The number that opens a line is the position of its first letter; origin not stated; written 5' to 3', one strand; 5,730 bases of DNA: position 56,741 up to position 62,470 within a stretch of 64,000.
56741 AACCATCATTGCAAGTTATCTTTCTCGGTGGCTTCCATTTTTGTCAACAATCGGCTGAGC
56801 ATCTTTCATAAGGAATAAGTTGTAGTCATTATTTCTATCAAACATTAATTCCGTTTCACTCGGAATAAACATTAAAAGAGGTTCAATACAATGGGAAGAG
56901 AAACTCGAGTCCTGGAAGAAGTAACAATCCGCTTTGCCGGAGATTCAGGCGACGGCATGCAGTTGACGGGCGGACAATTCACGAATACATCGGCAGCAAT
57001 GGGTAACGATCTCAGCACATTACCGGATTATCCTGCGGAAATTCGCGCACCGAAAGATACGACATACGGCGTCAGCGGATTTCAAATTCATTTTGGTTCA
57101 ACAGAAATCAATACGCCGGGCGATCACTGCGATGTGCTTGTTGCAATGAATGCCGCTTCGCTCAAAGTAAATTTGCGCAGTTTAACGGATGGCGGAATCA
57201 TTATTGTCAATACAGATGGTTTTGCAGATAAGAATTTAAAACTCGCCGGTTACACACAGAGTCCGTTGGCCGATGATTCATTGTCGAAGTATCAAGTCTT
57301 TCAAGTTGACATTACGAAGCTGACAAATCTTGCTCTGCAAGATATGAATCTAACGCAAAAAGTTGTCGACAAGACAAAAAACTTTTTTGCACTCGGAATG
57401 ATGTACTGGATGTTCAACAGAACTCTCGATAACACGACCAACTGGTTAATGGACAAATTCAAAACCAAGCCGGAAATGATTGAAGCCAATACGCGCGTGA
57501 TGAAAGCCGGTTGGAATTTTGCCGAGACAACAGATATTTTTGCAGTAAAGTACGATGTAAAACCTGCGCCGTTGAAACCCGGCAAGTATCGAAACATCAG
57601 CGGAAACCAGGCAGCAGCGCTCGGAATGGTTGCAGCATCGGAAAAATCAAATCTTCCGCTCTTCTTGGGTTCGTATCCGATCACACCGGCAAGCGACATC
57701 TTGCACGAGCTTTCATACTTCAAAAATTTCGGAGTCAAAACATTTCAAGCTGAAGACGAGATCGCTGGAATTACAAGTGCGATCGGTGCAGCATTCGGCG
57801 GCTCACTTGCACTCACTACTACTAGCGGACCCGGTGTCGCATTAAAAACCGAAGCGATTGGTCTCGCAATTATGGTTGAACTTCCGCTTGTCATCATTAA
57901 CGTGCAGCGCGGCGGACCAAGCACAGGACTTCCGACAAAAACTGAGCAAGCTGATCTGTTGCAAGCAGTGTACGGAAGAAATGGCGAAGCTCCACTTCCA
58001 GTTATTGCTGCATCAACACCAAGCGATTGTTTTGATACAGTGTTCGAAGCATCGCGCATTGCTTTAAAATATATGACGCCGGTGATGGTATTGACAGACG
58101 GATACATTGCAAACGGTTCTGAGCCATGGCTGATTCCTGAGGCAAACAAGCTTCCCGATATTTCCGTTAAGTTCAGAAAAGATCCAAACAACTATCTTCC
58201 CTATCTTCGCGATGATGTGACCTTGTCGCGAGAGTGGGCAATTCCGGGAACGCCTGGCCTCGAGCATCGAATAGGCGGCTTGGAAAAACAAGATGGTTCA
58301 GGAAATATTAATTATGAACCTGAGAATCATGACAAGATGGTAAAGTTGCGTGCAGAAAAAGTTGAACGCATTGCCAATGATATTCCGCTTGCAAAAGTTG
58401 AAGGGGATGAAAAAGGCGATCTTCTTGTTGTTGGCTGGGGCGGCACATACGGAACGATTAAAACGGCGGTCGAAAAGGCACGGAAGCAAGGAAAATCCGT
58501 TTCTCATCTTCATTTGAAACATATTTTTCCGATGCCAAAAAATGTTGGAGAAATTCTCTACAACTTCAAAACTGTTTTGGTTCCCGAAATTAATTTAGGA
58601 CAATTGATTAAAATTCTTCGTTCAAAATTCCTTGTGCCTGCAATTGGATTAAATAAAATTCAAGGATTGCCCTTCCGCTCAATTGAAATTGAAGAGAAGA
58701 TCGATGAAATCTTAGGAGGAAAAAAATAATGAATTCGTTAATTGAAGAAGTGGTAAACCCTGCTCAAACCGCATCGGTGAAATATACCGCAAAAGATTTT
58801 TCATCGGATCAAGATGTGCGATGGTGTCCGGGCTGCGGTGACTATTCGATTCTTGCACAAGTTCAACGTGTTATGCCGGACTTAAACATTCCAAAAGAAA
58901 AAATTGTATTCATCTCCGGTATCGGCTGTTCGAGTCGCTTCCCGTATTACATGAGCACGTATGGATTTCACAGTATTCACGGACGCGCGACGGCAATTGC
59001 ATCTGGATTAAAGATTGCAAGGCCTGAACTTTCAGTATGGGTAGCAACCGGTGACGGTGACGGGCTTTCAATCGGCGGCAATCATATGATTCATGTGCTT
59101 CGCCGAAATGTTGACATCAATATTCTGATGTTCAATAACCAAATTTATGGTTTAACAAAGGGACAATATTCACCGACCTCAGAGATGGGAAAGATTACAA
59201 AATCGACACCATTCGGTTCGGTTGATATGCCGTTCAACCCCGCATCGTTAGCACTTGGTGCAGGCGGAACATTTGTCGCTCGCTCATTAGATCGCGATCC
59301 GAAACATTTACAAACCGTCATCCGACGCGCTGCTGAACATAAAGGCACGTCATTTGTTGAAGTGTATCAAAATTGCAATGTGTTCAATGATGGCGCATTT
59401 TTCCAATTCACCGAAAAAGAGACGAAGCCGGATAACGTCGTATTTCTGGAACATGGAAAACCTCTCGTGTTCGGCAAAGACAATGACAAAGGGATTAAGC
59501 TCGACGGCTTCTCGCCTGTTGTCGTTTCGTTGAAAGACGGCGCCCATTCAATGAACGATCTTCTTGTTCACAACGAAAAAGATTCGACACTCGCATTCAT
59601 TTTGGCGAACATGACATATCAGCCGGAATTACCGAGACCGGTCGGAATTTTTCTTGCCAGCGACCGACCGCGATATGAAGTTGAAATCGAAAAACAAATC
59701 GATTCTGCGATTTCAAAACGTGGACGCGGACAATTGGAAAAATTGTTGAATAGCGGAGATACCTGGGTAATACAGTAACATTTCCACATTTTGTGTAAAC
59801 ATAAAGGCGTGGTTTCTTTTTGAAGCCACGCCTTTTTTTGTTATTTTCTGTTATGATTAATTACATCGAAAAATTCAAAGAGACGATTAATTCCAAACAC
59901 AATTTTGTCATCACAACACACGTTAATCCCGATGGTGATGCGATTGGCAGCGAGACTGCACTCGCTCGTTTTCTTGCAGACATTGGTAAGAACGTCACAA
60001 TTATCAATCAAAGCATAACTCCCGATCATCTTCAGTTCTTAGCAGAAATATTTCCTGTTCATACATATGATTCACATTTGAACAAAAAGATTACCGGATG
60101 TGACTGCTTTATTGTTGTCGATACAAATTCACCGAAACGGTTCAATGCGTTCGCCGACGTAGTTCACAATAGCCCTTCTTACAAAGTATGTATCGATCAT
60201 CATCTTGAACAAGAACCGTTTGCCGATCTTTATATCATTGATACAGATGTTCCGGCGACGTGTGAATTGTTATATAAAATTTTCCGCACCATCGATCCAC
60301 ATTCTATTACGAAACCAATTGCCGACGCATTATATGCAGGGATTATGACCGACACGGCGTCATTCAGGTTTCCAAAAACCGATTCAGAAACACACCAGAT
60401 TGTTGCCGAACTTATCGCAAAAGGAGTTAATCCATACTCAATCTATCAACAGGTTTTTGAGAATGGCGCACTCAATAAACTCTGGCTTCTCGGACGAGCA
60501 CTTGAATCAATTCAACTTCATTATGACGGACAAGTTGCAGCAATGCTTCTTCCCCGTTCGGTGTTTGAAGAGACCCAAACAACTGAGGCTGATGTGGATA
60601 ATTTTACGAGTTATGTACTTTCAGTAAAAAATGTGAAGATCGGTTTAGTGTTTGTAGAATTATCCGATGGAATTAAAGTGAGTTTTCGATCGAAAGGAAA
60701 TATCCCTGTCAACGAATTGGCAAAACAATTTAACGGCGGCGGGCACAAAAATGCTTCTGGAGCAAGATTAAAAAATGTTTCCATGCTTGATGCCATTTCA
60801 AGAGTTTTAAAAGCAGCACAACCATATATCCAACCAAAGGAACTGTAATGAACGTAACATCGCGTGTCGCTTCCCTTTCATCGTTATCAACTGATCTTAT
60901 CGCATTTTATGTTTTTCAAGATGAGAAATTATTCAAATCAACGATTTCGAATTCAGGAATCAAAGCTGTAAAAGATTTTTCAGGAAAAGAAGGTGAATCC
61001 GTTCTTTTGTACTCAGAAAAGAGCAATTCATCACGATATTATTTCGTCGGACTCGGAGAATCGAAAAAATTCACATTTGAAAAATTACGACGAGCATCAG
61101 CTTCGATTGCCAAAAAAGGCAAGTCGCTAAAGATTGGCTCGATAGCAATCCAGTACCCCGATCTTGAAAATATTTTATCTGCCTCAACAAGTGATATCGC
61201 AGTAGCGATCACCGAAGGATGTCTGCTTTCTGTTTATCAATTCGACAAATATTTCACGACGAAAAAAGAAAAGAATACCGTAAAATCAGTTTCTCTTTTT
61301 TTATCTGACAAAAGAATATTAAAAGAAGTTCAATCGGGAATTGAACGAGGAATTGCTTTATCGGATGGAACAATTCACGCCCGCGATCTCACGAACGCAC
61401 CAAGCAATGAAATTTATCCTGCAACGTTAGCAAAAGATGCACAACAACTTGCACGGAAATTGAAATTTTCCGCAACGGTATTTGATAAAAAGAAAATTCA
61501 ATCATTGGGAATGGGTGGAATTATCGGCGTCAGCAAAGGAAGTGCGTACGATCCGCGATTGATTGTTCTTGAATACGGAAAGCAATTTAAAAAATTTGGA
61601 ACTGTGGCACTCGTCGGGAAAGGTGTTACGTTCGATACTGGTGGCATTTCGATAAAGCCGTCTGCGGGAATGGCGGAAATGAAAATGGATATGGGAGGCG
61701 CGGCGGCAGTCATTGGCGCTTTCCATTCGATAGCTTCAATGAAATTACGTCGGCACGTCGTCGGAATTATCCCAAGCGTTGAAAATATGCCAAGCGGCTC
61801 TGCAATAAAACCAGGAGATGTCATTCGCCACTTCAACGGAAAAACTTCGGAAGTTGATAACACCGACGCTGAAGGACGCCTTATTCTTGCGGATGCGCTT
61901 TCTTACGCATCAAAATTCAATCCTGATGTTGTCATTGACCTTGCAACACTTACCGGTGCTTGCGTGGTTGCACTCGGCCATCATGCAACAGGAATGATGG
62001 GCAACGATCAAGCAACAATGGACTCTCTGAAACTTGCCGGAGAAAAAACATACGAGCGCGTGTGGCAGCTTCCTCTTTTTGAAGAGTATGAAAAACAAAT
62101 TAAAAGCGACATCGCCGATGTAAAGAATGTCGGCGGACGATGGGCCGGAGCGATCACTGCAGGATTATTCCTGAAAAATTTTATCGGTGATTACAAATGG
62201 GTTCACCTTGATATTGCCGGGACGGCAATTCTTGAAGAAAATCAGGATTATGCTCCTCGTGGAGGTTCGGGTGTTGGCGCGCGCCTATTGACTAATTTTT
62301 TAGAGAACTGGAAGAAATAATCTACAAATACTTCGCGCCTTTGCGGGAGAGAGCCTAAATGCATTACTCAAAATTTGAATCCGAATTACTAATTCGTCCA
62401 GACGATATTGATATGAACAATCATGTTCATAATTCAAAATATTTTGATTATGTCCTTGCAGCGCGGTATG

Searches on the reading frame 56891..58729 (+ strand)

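Call 91: search_protein_families(library=pfam, proteins=[window:56891-58729:+], max_evalue=0.00001)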
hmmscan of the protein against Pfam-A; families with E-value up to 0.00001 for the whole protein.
window:56891-58729:+ (612 aa): 3 families
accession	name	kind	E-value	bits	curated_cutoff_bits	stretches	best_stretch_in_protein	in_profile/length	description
PF01855.24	POR_N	-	1.2e-52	179.4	27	1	258-468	10-220/231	Pyruvate flavodoxin/ferredoxin oxidoreductase, thiamine diP-bdg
PF01558.24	POR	-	2.1e-26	93.5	27.4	1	20-207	2-171/173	Pyruvate ferredoxin/flavodoxin oxidoreductase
PF17147.9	PFOR_II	-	1.2e-08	35.7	27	1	510-574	2-72/102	Pyruvate:ferredoxin oxidoreductase core domain II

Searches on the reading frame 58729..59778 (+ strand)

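Call 92: search_protein_families(library=pfam, proteins=[window:58729-59778:+], max_evalue=0.00001)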
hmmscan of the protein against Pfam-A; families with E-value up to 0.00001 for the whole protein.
window:58729-59778:+ (349 aa): 1 family
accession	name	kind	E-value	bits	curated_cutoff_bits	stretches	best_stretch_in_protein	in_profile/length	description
PF02775.26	TPP_enzyme_C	-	5.6e-31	107.8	21.9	1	65-212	2-151/151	Thiamine pyrophosphate enzyme, C-terminal TPP binding domain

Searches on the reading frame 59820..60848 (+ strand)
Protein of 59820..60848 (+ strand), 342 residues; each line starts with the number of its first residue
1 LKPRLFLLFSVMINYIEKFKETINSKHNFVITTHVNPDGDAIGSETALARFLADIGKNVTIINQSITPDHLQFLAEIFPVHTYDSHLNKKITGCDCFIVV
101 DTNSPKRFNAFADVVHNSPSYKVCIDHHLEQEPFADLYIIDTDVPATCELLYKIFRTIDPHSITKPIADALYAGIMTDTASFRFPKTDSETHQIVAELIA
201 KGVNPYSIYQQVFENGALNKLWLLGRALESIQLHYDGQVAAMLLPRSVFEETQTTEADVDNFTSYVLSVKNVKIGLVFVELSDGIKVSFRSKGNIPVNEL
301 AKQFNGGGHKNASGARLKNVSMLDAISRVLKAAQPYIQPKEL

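Call 92: search_protein_families(library=pfam, proteins=[window:59820-60848:+], max_evalue=0.00001)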
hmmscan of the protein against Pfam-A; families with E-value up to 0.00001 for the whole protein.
window:59820-60848:+ (342 aa): 2 families
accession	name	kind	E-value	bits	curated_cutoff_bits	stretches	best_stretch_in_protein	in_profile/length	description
PF01368.27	DHH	-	1.2e-20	74.5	28.1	1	29-175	2-125/125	DHH family, N-terminal domain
PF02272.25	DHHA1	-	1.8e-14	54.5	25.9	1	251-332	10-98/102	DHHA1 domain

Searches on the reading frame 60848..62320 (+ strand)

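Call 91: search_protein_families(library=pfam, proteins=[window:60848-62320:+], max_evalue=0.00001)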
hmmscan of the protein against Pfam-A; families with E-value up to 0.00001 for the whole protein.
window:60848-62320:+ (490 aa): 2 families
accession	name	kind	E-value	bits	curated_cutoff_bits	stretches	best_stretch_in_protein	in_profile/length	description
PF00883.26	Peptidase_M17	-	3.5e-124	414.5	25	1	178-481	3-309/310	Cytosol aminopeptidase family, catalytic domain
PF02789.23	Peptidase_M17_N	-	2e-19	70.2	23.4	1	41-137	31-127/129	Cytosol aminopeptidase family, N-terminal domain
